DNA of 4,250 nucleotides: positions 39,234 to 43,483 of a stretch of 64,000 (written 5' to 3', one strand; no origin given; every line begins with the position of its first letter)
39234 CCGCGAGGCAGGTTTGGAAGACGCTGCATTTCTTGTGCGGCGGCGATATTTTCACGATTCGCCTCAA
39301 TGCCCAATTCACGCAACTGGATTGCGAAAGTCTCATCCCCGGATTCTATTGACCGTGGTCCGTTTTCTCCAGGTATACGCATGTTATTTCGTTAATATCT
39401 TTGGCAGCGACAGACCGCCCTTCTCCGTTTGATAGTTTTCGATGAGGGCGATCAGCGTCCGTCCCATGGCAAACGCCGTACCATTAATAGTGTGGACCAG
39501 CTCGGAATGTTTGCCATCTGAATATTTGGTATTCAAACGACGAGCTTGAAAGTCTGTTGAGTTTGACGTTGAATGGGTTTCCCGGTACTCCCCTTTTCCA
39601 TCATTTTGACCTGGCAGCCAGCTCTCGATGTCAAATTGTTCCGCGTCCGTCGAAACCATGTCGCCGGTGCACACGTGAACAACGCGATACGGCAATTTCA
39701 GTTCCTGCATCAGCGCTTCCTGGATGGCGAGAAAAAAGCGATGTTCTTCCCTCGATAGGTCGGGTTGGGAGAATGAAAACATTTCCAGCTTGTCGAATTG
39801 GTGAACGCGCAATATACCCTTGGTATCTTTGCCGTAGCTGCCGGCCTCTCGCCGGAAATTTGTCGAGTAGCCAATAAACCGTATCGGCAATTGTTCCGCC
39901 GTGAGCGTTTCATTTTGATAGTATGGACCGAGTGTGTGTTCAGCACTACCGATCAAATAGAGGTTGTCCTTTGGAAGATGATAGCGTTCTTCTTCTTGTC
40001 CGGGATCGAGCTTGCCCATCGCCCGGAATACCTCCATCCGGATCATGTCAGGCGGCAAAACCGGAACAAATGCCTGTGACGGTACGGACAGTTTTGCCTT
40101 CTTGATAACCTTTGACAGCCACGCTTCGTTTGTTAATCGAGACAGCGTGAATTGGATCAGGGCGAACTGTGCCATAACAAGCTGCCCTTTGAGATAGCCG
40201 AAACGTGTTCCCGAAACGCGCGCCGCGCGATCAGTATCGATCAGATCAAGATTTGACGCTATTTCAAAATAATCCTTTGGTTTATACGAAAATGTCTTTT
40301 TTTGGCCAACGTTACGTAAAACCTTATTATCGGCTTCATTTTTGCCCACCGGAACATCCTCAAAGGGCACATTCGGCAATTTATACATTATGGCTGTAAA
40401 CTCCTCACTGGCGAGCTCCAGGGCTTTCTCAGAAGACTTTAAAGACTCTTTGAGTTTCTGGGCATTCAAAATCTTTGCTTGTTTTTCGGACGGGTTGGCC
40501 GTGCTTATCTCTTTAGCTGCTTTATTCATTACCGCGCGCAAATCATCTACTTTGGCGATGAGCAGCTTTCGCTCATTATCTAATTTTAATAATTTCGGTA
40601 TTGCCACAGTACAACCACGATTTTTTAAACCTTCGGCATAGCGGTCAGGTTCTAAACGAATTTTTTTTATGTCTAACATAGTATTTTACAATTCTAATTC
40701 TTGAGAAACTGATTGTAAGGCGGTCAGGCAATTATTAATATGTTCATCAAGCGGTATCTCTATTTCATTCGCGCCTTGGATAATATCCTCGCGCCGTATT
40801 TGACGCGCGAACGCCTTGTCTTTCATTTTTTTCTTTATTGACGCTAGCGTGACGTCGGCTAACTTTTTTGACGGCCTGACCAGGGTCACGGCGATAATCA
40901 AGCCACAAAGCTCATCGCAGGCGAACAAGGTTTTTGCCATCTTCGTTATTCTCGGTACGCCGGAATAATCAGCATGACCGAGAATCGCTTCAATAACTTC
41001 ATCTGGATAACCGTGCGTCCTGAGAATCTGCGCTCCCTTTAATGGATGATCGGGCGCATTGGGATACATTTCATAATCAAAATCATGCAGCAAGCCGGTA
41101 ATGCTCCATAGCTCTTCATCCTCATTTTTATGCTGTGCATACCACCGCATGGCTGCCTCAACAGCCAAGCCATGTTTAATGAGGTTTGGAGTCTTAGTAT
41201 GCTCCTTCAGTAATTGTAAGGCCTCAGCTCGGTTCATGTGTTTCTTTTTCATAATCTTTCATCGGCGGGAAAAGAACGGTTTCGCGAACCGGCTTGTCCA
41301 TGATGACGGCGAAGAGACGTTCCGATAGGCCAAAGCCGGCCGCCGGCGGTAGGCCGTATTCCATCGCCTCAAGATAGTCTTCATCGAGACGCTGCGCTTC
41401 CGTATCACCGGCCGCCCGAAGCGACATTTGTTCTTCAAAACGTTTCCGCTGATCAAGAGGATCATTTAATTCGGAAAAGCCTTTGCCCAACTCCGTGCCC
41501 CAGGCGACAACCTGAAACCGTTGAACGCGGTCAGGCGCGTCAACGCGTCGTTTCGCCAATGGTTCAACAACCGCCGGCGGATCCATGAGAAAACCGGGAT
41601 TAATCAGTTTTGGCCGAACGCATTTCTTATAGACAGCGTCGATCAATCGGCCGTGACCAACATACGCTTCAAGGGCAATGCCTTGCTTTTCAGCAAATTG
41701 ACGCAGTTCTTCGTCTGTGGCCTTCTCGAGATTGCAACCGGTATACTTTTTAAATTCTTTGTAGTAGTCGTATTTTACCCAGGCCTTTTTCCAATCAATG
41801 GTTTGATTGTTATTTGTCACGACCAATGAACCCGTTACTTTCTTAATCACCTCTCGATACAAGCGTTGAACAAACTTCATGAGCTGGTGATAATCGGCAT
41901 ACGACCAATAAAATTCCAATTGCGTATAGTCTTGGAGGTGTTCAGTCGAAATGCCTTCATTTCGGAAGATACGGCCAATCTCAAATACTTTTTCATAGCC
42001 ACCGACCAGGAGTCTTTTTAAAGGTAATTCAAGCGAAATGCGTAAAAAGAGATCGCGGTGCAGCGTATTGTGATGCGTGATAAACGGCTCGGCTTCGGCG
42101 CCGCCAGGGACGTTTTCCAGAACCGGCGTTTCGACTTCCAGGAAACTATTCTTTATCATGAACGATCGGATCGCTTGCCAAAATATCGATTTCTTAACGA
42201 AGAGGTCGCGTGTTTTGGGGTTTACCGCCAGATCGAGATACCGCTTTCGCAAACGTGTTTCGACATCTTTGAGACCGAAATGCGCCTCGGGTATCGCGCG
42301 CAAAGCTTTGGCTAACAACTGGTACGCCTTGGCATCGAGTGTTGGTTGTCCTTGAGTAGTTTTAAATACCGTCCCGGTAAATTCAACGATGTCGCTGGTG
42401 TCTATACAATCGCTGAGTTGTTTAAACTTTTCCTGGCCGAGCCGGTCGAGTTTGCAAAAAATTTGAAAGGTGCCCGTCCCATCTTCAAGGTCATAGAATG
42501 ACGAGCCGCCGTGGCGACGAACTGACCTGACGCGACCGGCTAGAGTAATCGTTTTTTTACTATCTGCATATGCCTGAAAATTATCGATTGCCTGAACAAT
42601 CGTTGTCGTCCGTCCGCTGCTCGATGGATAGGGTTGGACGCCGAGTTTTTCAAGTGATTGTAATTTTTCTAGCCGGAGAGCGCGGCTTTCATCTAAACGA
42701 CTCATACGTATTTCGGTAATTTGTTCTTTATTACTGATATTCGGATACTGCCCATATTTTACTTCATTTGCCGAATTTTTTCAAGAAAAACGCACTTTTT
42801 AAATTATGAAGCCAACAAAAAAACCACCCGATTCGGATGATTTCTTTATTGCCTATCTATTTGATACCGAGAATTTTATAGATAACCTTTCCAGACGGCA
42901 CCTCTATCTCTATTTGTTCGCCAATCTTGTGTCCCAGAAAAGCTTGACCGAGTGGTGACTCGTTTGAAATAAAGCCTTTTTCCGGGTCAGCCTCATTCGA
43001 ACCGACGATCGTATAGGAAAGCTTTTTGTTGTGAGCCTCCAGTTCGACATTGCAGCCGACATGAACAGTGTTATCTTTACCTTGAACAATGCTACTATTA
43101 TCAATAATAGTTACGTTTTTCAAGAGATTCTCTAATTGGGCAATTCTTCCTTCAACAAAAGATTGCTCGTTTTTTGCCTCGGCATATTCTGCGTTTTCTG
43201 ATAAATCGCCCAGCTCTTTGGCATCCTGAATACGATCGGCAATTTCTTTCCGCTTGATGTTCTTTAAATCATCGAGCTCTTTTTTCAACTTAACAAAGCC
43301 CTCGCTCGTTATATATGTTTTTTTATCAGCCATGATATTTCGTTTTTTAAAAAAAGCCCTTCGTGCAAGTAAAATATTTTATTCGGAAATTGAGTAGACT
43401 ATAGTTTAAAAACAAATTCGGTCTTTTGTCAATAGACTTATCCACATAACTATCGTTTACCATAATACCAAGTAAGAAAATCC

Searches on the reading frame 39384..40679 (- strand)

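Call 38: search_protein_families(library=pfam, proteins=[window:39384-40679:-], max_evalue=0.001)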
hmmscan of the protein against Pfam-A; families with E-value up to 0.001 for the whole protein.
window:39384-40679:- (431 aa): 2 families
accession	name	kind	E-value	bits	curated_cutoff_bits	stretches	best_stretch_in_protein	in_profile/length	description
PF00587.30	tRNA-synt_2b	-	1.9e-27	96.9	29.3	1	237-416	8-179/179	tRNA synthetase class II core domain (G, H, P, S and T)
PF02403.27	Seryl_tRNA_N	-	6e-20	71.9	28.2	1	1-105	1-108/108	Seryl-tRNA synthetase N-terminal domain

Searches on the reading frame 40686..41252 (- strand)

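Call 38: search_protein_families(library=pfam, proteins=[window:40686-41252:-], max_evalue=0.001)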
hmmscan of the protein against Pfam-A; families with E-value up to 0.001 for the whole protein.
window:40686-41252:- (188 aa): 1 family
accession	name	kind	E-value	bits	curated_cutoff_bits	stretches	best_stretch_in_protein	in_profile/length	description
PF01966.28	HD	-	1.5e-08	35.4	22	1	25-115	2-113/116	HD domain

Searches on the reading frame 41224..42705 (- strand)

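Call 38: search_protein_families(library=pfam, proteins=[window:41224-42705:-], max_evalue=0.001)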
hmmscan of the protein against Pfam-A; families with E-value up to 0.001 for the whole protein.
window:41224-42705:- (493 aa): 2 families
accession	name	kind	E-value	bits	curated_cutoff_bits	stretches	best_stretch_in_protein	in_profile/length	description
PF00152.25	tRNA-synt_2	-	2.6e-68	230.8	25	1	148-482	2-307/308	tRNA synthetases class II (D, K and N)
PF01336.31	tRNA_anti-codon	-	8.2e-15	55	27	1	53-131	1-75/75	OB-fold nucleic acid binding domain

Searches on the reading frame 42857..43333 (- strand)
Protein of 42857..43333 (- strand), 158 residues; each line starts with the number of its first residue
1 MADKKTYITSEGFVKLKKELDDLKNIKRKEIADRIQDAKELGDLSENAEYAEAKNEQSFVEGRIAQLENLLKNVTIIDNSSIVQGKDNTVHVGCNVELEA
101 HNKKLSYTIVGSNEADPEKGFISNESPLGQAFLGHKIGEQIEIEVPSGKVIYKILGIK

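Call 38: search_protein_families(library=pfam, proteins=[window:42857-43333:-], max_evalue=0.001)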
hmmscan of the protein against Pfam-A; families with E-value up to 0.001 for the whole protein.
window:42857-43333:- (158 aa): 2 families
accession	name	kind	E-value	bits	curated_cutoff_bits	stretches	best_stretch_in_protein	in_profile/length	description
PF03449.20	GreA_GreB_N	-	1.2e-27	96.4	24.5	1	7-76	2-71/71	Transcription elongation factor, N-terminal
PF01272.25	GreA_GreB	-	9.5e-24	83.6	26.9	1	87-158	3-76/77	Transcription elongation factor, GreA/GreB, C-term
